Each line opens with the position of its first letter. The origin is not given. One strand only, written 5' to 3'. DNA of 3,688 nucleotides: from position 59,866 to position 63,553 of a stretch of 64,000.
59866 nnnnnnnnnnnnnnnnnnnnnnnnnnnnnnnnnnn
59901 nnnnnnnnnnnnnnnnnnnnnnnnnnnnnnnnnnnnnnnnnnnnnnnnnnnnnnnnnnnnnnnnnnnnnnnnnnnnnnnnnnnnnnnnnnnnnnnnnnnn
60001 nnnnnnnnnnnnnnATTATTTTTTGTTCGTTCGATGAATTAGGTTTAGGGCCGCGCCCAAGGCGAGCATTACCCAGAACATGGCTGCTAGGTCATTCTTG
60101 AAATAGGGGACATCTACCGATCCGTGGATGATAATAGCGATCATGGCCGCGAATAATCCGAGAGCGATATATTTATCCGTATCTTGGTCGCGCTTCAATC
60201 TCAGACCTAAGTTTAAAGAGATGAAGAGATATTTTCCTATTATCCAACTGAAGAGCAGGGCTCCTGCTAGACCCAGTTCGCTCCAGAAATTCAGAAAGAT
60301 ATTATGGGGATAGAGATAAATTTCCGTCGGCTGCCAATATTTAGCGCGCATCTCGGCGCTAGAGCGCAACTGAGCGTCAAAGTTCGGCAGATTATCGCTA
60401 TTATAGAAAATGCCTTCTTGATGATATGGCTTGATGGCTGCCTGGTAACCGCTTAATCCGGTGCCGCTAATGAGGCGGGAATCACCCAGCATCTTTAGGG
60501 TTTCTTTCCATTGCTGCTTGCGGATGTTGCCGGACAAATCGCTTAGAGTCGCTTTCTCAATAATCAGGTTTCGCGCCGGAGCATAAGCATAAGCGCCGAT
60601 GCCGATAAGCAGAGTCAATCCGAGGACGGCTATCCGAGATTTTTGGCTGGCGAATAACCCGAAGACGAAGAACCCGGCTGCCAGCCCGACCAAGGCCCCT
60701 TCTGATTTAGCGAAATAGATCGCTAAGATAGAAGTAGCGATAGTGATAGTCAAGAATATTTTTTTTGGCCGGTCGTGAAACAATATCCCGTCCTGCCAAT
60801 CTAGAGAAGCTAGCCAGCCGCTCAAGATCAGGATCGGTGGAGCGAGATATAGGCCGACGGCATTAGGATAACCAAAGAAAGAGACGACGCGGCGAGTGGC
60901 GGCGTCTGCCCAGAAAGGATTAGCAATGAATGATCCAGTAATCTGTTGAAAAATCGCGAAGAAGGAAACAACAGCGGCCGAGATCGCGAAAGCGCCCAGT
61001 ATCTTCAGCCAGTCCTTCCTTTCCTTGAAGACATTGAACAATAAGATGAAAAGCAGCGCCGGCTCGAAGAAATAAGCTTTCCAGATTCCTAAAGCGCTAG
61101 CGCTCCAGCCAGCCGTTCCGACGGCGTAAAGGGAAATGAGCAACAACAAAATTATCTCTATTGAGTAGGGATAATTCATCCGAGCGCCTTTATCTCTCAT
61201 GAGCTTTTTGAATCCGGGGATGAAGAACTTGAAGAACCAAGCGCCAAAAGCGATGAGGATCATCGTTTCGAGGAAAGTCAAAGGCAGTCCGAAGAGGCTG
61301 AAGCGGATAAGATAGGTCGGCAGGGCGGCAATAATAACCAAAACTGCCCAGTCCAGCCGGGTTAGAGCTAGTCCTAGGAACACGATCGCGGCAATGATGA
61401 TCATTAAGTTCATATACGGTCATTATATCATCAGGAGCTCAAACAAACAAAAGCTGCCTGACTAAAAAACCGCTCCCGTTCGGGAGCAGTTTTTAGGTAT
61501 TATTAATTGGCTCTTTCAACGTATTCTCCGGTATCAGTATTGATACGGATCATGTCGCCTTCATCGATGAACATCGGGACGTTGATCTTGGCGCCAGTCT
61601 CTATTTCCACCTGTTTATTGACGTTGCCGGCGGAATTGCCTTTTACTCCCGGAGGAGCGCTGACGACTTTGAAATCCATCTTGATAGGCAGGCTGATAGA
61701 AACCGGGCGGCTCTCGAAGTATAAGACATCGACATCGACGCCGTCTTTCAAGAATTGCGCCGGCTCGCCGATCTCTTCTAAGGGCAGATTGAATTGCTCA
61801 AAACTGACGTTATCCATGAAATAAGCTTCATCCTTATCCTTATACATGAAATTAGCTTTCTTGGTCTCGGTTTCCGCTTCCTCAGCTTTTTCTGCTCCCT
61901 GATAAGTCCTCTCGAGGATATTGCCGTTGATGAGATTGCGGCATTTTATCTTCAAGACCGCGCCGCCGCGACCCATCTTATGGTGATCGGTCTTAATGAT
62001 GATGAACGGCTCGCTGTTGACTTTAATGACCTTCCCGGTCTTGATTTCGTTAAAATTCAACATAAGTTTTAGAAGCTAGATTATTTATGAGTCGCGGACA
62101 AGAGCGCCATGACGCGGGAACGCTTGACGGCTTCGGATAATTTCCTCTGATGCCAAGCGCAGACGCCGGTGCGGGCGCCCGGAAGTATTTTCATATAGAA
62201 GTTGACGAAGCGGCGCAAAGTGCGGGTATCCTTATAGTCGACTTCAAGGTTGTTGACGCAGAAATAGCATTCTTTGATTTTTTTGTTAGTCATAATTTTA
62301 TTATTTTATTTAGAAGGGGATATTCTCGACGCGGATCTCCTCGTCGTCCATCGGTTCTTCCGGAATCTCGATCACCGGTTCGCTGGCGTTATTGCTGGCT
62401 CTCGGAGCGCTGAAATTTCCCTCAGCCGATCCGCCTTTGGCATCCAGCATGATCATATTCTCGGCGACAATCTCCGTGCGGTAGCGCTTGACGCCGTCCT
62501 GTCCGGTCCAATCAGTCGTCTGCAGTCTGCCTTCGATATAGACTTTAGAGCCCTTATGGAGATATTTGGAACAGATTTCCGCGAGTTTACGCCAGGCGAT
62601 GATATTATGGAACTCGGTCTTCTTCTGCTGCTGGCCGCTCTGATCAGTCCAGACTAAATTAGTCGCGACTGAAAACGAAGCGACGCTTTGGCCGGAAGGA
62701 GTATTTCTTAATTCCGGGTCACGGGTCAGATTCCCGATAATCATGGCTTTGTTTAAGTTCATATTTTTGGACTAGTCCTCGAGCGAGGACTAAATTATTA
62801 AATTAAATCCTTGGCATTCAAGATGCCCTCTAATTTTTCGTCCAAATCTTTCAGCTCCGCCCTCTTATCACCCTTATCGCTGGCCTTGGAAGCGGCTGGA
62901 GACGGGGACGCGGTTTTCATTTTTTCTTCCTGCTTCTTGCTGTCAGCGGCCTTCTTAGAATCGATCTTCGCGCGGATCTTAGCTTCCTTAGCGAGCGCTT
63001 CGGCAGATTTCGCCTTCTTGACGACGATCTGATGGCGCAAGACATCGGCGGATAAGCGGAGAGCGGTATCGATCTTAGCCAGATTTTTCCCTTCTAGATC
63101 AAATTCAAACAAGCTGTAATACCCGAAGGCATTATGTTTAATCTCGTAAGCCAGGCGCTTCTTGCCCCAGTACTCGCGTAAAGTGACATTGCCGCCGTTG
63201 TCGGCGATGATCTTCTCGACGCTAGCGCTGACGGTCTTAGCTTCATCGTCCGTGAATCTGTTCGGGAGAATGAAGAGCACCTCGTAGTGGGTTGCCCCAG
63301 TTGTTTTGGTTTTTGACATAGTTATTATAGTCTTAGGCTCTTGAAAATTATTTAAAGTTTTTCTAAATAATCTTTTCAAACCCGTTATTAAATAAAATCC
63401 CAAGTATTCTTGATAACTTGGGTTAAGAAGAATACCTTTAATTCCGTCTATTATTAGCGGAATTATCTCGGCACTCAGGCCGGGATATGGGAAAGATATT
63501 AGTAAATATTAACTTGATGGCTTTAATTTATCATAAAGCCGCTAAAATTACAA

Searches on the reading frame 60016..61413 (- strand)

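Call 12: search_protein_families(library=pfam, proteins=[window:60016-61413:-], max_evalue=0.0001)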
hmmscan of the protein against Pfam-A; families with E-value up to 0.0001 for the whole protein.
window:60016-61413:- (465 aa): 1 family
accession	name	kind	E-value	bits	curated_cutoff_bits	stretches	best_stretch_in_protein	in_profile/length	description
PF04932.20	Wzy_C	-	1.4e-14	54.6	31.7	1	224-388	2-148/149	O-Antigen ligase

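Call 44: search_protein_families(library=ncbifam, proteins=[window:60016-61413:-], max_evalue=0.1)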
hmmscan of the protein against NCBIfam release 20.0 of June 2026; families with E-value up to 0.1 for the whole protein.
window:60016-61413:- (465 aa): 1 family
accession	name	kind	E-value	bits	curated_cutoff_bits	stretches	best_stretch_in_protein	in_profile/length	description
TIGR00947.1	2A73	equivalog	1.8e-17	63.5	366.4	2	369-454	335-420/425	IctB family putative bicarbonate transporter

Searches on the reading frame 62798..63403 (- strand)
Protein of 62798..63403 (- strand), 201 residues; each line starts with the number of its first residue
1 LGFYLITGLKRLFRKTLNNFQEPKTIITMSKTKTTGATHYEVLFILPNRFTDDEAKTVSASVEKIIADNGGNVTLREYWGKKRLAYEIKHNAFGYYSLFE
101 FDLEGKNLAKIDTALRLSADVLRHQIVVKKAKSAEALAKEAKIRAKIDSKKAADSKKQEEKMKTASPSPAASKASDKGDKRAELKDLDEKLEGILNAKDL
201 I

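Call 12: search_protein_families(library=pfam, proteins=[window:62798-63403:-], max_evalue=0.0001)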
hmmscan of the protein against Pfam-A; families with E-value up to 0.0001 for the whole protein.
window:62798-63403:- (201 aa): 1 family
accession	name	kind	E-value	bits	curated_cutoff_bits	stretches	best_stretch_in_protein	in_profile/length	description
PF01250.22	Ribosomal_S6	-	2.9e-24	85.5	27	1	39-127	1-89/90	Ribosomal protein S6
